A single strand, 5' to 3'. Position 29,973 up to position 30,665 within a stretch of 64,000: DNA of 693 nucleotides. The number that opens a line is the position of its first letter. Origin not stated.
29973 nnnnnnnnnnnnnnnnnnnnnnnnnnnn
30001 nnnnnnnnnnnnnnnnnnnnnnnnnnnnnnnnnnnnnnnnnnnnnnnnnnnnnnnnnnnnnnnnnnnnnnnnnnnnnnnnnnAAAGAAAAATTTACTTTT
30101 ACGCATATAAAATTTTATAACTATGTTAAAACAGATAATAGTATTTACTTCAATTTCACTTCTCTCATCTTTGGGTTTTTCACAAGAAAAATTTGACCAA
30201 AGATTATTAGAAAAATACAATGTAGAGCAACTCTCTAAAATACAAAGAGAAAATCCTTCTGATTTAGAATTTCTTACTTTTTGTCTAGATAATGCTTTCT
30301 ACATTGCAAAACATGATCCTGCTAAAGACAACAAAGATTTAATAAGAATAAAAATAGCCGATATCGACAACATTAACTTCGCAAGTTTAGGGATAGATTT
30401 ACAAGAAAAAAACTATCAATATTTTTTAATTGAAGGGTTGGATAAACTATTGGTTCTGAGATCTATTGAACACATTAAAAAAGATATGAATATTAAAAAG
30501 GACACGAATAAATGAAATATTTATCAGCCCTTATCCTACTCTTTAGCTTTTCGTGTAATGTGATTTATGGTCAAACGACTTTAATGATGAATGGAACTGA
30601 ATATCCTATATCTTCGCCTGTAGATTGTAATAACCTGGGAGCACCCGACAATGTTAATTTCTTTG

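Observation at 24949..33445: Four-gene locus: three giant T9SS type-B cargo proteins with a shared stalk and swapped heads, and no adjacent PorP/SprF partner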

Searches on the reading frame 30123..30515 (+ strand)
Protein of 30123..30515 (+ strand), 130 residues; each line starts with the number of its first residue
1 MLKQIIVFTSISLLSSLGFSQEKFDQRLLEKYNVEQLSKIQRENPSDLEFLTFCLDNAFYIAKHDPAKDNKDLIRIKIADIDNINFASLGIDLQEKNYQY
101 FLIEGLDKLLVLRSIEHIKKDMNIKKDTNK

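Call 4: search_protein_families(library=pfam, proteins=[window:30123-30515:+], max_evalue=0.01)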
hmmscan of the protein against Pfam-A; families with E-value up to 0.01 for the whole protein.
window:30123-30515:+ (130 aa): 0 families

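Call 5: search_protein_families(library=ncbifam, proteins=[window:30123-30515:+], max_evalue=0.01)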
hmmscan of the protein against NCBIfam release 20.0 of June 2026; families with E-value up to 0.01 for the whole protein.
window:30123-30515:+ (130 aa): 0 families

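Call 9: find_encoding_contigs(protein=window:30123-30515:+, flank=10000, max_places=6)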
Protein window:30123-30515:+ (130 aa): 20 contigs read that carry it; 6 places shown.
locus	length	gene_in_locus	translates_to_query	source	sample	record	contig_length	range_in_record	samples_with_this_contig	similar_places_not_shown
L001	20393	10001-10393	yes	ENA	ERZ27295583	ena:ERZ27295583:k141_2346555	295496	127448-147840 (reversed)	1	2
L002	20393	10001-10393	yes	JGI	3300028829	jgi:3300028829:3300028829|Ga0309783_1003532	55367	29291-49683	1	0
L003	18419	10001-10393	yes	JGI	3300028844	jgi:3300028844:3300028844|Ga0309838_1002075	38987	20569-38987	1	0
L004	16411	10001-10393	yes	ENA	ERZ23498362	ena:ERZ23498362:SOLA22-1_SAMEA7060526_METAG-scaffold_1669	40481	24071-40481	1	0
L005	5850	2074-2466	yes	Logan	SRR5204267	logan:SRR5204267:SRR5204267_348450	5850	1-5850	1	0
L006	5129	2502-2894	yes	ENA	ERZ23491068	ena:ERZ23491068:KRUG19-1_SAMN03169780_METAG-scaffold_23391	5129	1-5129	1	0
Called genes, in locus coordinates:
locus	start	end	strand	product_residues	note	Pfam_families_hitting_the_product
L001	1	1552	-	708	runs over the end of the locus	PF03190:Thioredox_DsbH, PF13899:Thioredoxin_7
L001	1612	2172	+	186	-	-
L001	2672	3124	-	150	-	-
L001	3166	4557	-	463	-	PF01546:Peptidase_M20, PF07687:M20_dimer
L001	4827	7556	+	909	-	PF26766:Choice_anch_L, PF03160:Calx-beta (weak), PF13585:CHU_C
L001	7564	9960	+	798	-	PF26766:Choice_anch_L, PF03160:Calx-beta (faint), PF13585:CHU_C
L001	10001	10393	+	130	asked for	-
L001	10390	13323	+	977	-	PF01483:P_proprotein (faint), PF13585:CHU_C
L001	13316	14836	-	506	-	PF01676:Metalloenzyme, PF06415:iPGM_N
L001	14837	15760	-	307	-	PF00512:HisKA, PF13581:HATPase_c_2 (weak), PF02518:HATPase_c, PF13589:HATPase_c_3 (weak)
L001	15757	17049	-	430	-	PF02844:GARS_N, PF01071:GARS_A, PF02843:GARS_C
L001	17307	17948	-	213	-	PF00578:AhpC-TSA (weak), PF08534:Redoxin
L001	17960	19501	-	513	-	PF01039:Carboxyl_trans, PF03255:ACCA (weak)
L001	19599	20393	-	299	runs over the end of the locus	PF04055:Radical_SAM, PF06463:Mob_synth_C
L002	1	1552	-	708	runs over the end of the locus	PF03190:Thioredox_DsbH, PF13899:Thioredoxin_7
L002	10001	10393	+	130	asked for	-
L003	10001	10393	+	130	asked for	-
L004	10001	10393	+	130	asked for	-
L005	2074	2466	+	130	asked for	-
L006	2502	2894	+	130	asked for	-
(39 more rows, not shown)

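Call 13: find_homologous_proteins(query=window:30123-30515:+, max_evalue=0.001)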
Query window:30123-30515:+ (130 aa): 11 proteins with E <= 0.001 among 35 candidates.
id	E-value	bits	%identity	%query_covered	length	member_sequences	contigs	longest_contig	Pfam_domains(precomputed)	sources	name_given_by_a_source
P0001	6.2e-76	270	100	100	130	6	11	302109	-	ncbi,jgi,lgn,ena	-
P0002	3.0e-70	252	94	100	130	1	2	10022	-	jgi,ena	-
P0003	4.1e-70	251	93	100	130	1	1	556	-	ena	-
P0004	1.1e-69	250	98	95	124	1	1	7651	-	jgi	-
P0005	8.1e-68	244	95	95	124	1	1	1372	-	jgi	jgi:hypothetical protein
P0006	1.8e-67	243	94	95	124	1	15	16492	-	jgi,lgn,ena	jgi:hypothetical protein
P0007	2.3e-67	242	93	95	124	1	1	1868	-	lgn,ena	-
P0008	3.9e-67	242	94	95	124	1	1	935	-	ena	-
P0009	8.9e-67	241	93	95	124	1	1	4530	-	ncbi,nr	ncbi:MAG: hypothetical protein HOK72_01500 [Flavobacteriales bacterium]|nr:hypothetical protein [Fla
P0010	4.2e-52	193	100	72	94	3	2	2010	-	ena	-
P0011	5.5e-28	115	72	63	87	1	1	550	-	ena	-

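Call 30: find_homologous_proteins(query=A1, max_evalue=0.001)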
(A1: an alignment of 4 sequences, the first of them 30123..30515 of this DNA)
Query A1 (4 sequences) (130 aa, profile of the alignment): 92 proteins with E <= 0.001 among 1180 candidates.
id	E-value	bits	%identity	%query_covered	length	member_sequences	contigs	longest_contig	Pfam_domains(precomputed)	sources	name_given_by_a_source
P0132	2.0e-53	198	36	94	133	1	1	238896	-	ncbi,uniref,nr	ncbi:hypothetical protein FRY74_11005 [Vicingus serpentipes]|uniref:Uncharacterized protein n=1 Tax=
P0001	1.2e-50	189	100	100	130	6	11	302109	-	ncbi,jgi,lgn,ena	-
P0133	2.1e-50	188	38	85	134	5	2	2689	-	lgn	-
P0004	3.7e-49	184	98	95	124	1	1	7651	-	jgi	-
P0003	1.2e-48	182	93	100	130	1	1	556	-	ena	-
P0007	1.7e-48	182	93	95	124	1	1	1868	-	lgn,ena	-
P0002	2.2e-48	181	94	100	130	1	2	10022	-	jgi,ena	-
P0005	4.1e-48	180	95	95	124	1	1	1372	-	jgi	jgi:hypothetical protein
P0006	4.5e-48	180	94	95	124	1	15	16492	-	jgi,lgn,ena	jgi:hypothetical protein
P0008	5.5e-48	180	94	95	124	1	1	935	-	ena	-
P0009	6.0e-48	180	93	95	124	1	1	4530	-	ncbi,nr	ncbi:MAG: hypothetical protein HOK72_01500 [Flavobacteriales bacterium]|nr:hypothetical protein [Fla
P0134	1.2e-46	176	30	76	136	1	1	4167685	-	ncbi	-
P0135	1.5e-41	159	47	90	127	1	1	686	-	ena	-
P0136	8.2e-41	157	42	91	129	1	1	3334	-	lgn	-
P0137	1.4e-40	156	31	75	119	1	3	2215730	-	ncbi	ncbi:MAG: hypothetical protein Crog4KO_10240 [Crocinitomicaceae bacterium]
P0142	7.4e-38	147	36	81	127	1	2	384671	-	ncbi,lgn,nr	ncbi:MAG: hypothetical protein H6587_08340 [Flavobacteriales bacterium]|nr:hypothetical protein [Fla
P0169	2.8e-32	129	34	75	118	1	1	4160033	-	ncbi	ncbi:MAG: hypothetical protein ACFHU9_15670 [Fluviicola sp.]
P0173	4.8e-29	119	38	79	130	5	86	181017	-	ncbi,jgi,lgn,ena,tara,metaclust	tara:strand:+ start:9685 stop:10077 length:393 start_codon:yes stop_codon:yes gene_type:complete|met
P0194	6.0e-24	102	33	85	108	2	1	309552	-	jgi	-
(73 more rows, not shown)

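Call 37: find_encoding_contigs(protein=P0169, flank=8000, max_places=1)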
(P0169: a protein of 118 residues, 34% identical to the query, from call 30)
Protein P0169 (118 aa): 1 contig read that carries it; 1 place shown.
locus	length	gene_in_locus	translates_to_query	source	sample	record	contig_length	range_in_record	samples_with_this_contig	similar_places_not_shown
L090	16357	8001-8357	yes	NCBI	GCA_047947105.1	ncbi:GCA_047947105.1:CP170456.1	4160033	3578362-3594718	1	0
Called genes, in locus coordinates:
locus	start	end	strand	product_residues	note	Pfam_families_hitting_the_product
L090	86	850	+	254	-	-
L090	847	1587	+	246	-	-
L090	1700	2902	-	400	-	PF00202:Aminotran_3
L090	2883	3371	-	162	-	-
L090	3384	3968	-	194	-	-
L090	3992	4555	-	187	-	PF04542:Sigma70_r2, PF08281:Sigma70_r4_2, PF04545:Sigma70_r4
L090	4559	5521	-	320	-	PF02779:Transket_pyr, PF02780:Transketolase_C, PF22613:Transketolase_C_1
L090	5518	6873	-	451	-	PF00092:VWA, PF13519:VWA_2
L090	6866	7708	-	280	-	PF00456:Transketolase_N, PF13292:DXP_synthase_N (weak), PF09364:XFP_N (weak), PF00676:E1_dh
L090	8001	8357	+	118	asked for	-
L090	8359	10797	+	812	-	PF01483:P_proprotein (faint), PF13585:CHU_C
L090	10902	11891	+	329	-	PF00044:Gp_dh_N, PF02800:Gp_dh_C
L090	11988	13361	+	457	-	PF18990:DUF5723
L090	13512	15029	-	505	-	-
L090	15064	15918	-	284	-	PF00753:Lactamase_B, PF23023:Anti-Pycsar_Apyc1 (weak)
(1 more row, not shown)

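Call 38: find_encoding_contigs(protein=P0142, flank=8000, max_places=1)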
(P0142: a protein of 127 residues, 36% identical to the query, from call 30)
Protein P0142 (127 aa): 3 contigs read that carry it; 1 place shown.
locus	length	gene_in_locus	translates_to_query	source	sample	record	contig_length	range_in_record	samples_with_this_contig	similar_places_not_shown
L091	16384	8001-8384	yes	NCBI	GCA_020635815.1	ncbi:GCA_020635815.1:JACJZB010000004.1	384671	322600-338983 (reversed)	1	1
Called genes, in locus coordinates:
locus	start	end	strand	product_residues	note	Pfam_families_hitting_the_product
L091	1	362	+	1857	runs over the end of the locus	PF11974:bMG3, PF01835:MG2, PF17972:bMG5, PF17962:bMG6, PF07703:A2M_BRD, PF00207:A2M, PF07678:TED_complement (weak), PF17973:bMG10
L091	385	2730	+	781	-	PF00912:Transgly, PF00905:Transpeptidase, PF06832:BiPBP_C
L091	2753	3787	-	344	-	PF01408:GFO_IDH_MocA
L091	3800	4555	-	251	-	PF05050:Methyltransf_21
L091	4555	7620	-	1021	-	PF11028:TMEM260_N, PF28497:DUF8416, PF28495:TMEM260_2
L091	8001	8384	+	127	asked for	-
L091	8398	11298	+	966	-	PF01483:P_proprotein (faint), PF13585:CHU_C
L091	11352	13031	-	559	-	PF00270:DEAD (faint), PF05970:PIF1, PF07728:AAA_5 (weak), PF13245:AAA_19, PF13401:AAA_22, PF13604:AAA_30, PF21530:Pif1_2B_dom, PF14493:HTH_40, +1 more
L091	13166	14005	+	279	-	PF13585:CHU_C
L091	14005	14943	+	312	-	PF11751:PorP_SprF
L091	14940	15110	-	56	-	-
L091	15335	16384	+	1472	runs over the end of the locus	PF14873:BNR_assoc_N, PF19081:Ig_7 (faint), PF26628:DUF8202, PF13585:CHU_C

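Call 39: search_protein_representatives(protein=window:30123-30515:+)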
Query: 130 residues. Proteins with E-value up to 0.001 (for the whole library): 200; up to 1e-10: 51; up to 1e-30: 1. The best 150 are listed.
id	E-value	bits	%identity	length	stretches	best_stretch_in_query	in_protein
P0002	9.6e-71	251.7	94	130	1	1-130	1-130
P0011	1.7e-28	115.4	74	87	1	1-82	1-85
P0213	5.3e-25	104.1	46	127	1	1-123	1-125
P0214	5.4e-21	91.2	48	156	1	2-119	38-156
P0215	2.3e-19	85.9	42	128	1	1-121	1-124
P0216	3.7e-18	82.1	41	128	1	8-124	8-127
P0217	4.7e-18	81.7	38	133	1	4-116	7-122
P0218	9.1e-18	80.8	37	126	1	5-123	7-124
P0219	9.5e-18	80.7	48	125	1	6-120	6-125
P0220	1.4e-17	80.2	41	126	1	2-123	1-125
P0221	1.5e-17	80.1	40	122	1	5-123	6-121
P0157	2.0e-17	79.7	42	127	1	6-123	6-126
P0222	7.7e-17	77.8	41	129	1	2-115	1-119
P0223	8.7e-17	77.6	42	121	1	18-123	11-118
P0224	1.2e-16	77.2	39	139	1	22-128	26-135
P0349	1.3e-05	41.5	24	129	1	7-115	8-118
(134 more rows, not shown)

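Call 40: predict_structure(alignment_id=A2)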
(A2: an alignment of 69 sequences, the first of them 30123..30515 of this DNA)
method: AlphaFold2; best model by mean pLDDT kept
length: 130 residues; sequences in the alignment: 69
mean_pLDDT: 85.9   pTM: 0.74
mean pLDDT of the five models: 85.9, 85.4, 85.2, 85.2, 84.5
residues with pLDDT >= 90: 90; 70-90: 16; 50-70: 16; < 50: 8
segments of 3 or more residues with pLDDT < 50: none
pLDDT, mean of each block of 10 residues (from residue 1): 50 52 88 97 97 97 85 89 95 97 95 98 80
secondary structure, 60 per line:
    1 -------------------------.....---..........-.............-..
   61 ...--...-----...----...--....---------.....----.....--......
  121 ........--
elements in order: H26-30 H34-43 H45-57 E59-63 E74-76 H86-89 E99-103 E108-112 H115-128

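Call 44: find_encoding_contigs(protein=P0173, flank=10000, max_places=2)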
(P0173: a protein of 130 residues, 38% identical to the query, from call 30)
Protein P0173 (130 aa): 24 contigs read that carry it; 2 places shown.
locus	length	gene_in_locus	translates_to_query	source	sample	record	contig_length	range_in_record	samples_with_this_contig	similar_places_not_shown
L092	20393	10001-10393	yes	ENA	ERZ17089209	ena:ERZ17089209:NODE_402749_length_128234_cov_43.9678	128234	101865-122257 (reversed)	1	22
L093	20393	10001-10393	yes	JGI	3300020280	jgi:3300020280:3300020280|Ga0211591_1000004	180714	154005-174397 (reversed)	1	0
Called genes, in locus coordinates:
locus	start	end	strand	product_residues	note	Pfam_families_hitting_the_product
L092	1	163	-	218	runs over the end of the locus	PF00923:TAL_FSA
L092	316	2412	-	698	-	PF00675:Peptidase_M16, PF05193:Peptidase_M16_C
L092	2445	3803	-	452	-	PF00675:Peptidase_M16, PF05193:Peptidase_M16_C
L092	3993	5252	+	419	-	PF04932:Wzy_C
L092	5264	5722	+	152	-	PF14126:DUF4293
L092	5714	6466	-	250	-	PF10988:DUF2807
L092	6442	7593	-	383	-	PF09411:PagL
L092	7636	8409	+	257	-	PF01503:PRA-PH (faint), PF03819:MazG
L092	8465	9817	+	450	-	PF03448:MgtE_N, PF14841:FliG_M (faint), PF00571:CBS, PF01769:MgtE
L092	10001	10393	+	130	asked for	-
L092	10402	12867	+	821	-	PF00801:PKD (faint), PF18911:PKD_4 (faint), PF01483:P_proprotein (faint), PF13585:CHU_C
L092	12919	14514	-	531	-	PF10079:Rossmann-like_BshC, PF24850:CC_BshC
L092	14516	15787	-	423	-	PF00919:UPF0004, PF04055:Radical_SAM, PF18693:TRAM_2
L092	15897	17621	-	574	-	PF01551:Peptidase_M23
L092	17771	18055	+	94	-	-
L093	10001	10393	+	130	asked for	-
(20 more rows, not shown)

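Call 45: fold_search(model_id=the predicted structure, library=pdb)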
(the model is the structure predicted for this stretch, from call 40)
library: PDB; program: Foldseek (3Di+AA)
matches with E <= 10: 100; with E <= 0.001: 0
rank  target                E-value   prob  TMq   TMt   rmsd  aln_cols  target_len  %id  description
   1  8rms_C                1.1e+00  0.09  0.20  0.06   7.6        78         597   17  Influenza polymerase A/H7N9-4M replicase minus 627(R) (from "Influenza polymerase A/H7N9-4M replication complex" | Loc (released 2024-09-11)
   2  8rmr_C                1.2e+00  0.09  0.20  0.05   7.6        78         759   17  Influenza polymerase A/H7N9-4M replication complex, an asymmetric polymerase dimer bound to human ANP32A (released 2024-09-11)
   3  8rn9_C                1.3e+00  0.08  0.25  0.06   8.6        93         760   16  Influenza B polymerase, replicase (from "Influenza B polymerase apo-trimer" | Local refinement) (released 2024-09-11)
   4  9ryc_C                1.6e+00  0.13  0.21  0.11   4.8        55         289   16  Structure of human 1918 influenza A polymerase heterotrimer in complex with WSN NEP. (released 2025-12-24)
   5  4uaf_E                1.9e+00  0.09  0.22  0.32   5.7        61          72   20  Importin alpha 1 delta IBB in complex with Influenza PB2 nuclear localization domain (released 2015-02-04)
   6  3j6x_10               1.9e+00  0.07  0.21  0.27   9.6        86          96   13  S. cerevisiae 80S ribosome bound with Taura syndrome virus (TSV) IRES, 5 degree rotation (Class II) (released 2014-06-11)
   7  8r65_C                2.3e+00  0.08  0.20  0.05   6.3        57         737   21  1918 H1N1 Viral polymerase heterotrimer in complex with 4 repeat serine-5 phosphorylated PolII peptide with ordered PB (released 2024-03-27)
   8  6rr7_C                2.4e+00  0.08  0.20  0.05   6.3        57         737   21  Influenza A virus (A/NT/60/1968) polymerase Heterotrimer bound to 3'5' vRNA promoter and capped RNA primer (released 2019-09-04)
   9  6f5p_E                2.4e+00  0.06  0.21  0.05   8.4        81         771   14  A mechanism for the activation of the influenza virus transcriptase (released 2018-09-19)
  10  6evj_F                2.8e+00  0.08  0.21  0.05   5.7        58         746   19  Crystal structure of bat influenza A/H17N10 polymerase with viral RNA promoter and capped RNA primer (released 2017-12-13)
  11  6evj_C                2.8e+00  0.08  0.21  0.05   5.7        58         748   19  Crystal structure of bat influenza A/H17N10 polymerase with viral RNA promoter and capped RNA primer (released 2017-12-13)
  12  3bn7                  3.0e+00  0.02  0.13  0.14  12.3        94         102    8  CRYSTAL STRUCTURE OF A DIMERIC FERREDOXIN-LIKE PROTEIN (CC_2267) FROM CAULOBACTER CRESCENTUS CB15 AT 1.64 A RESOLUTION (released 2007-12-25)
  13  7vox_B                3.2e+00  0.03  0.14  0.19   9.7        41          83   20  The crystal structure of human forkhead box protein A in complex with DNA 2 (released 2022-08-17)
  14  4uje_BK               3.4e+00  0.06  0.23  0.30  11.9        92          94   11  Regulation of the mammalian elongation cycle by 40S subunit rolling: a eukaryotic-specific ribosome rearrangement (released 2014-07-16)
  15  5epi_W                3.4e+00  0.06  0.22  0.07   8.9        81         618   11  CRYSTAL STRUCTURE OF INFLUENZA B POLYMERASE WITH BOUND 5' CRNA EXHIBITS A NOVEL DOMAIN ARRANGEMENT (released 2016-01-13)
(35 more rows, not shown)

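Call 58: search_protein_families(library=ncbifam, proteins=[P0132, P0134, P0173, P0169], max_evalue=0.01)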
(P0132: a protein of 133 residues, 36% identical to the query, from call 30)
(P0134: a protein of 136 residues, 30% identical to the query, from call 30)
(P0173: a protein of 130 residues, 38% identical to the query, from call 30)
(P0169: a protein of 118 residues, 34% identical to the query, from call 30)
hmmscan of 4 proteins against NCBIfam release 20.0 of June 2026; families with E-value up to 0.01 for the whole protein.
P0132 (133 aa): 1 family
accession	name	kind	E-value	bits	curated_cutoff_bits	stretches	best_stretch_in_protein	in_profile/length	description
NF052318.1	T9SS_sortase_N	equivalog_domain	0.00049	20.3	40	1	8-109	1-104/140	type IX secretion system sortase PorU, long form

P0134 (136 aa): 0 families

P0173 (130 aa): 0 families

P0169 (118 aa): 0 families

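Call 59: search_protein_families(library=ncbifam, alignment_id=A2, max_evalue=1)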
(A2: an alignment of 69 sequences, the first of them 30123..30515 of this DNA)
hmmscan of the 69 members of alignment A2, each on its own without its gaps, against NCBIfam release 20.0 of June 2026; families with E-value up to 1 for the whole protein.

A. member 1, window:30123-30515:+ (130 aa): 0 families

B. families by the number of members that match (of 69 scanned): 21 families
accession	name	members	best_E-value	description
NF053579.1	LolA3_fam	5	5.7e-05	LolA3 family protein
NF052318.1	T9SS_sortase_N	4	0.00049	type IX secretion system sortase PorU, long form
NF049997.1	LiaG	3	0.0021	LiaG family protein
NF047413.1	heterocyst_PatX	2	0.049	heterocyst-inhibiting protein PatX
NF040904.1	PhrA_Strep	2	0.079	PhrA family quorum-sensing system peptide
NF041599.1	reg_PtrA_PA2808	2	0.1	co-regulatory protein PtrA N-terminal domain-containing protein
NF049969.1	GlMnHpPKinHddA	1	0.011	D-glycero-D-manno-heptose 7-phosphate kinase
TIGR02688.1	TIGR02688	1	0.013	BREX system Lon protease-like protein BrxL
NF041428.1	TrsH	1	0.014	TrsH/TraH family protein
TIGR01446.1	DnaD_dom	1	0.024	DnaD domain protein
NF038041.1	fim_Mfa1_fam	1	0.04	Mfa1 family fimbria major subunit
NF005007.0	PRK06398.1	1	0.064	aldose dehydrogenase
NF053863.1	DS11_antiphage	1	0.073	CBS domain-containing anti-phage protein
NF011596.0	PRK15021.1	1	0.076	microcin C ABC transporter permease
NF007487.1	PRK10081.1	1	0.081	lipoprotein toxin entericidin B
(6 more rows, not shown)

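Call 61: search_solved_structures(query=A2, max_evalue=10)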
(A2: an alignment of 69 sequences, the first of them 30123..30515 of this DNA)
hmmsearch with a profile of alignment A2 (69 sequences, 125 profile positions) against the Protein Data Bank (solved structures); distinct sequences matched with E-value up to 10: 3.
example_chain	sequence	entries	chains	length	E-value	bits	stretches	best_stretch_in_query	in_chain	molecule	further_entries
1wni_A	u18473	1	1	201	0.16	15.1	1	44-119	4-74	Trimerelysin II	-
8hkx_AS4E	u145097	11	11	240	0.7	13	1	28-92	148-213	30S ribosomal protein S4e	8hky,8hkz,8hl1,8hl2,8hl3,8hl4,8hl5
6dx3_A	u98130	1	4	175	1.2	12.3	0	88-117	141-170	RNA-dependent RNA polymerase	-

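Call 62: find_encoding_contigs(protein=P0349, flank=6000, max_places=2)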
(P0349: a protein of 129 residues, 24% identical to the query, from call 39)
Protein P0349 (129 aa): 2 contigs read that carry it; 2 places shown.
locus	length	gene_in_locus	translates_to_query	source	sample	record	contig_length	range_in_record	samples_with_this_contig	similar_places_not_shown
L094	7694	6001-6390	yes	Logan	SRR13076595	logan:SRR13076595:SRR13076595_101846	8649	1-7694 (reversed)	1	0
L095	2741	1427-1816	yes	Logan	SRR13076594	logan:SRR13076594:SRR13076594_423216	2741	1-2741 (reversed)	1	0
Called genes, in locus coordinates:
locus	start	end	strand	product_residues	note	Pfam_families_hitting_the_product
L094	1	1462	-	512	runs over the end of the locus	PF13100:OstA_2, PF03968:LptD_N (faint)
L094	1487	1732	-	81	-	-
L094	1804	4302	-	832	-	PF13620:CarboxypepD_reg, PF13715:CarbopepD_reg_2, PF07715:Plug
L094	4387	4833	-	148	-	PF00570:HRDC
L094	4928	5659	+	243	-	PF01066:CDP-OH_P_transf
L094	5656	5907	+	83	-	PF02700:PurS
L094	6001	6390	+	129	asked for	-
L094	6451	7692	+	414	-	?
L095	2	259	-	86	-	?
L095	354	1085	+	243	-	PF01066:CDP-OH_P_transf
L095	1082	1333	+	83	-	PF02700:PurS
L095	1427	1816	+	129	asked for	-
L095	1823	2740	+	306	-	?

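Call 63: find_encoding_contigs(protein=P0194, flank=8000, max_places=1)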
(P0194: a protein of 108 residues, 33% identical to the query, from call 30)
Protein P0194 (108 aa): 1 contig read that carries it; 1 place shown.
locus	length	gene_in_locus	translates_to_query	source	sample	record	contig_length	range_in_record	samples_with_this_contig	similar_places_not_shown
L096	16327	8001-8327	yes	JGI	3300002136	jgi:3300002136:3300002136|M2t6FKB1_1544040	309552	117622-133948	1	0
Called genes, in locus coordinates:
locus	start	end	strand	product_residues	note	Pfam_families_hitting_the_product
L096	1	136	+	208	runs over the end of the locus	PF13500:AAA_26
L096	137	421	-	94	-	-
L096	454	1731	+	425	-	PF00202:Aminotran_3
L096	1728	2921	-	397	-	PF00202:Aminotran_3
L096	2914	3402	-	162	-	-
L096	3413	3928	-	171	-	-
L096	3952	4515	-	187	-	PF04542:Sigma70_r2, PF08281:Sigma70_r4_2, PF04545:Sigma70_r4 (weak)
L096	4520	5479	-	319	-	PF02779:Transket_pyr, PF02780:Transketolase_C, PF22613:Transketolase_C_1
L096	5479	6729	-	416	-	PF00092:VWA, PF13519:VWA_2 (faint)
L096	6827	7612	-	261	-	PF00456:Transketolase_N, PF00676:E1_dh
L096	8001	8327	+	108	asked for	-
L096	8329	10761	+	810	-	PF01483:P_proprotein (faint), PF13585:CHU_C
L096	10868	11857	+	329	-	PF00044:Gp_dh_N, PF02800:Gp_dh_C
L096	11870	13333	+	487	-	PF18990:DUF5723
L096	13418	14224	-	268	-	-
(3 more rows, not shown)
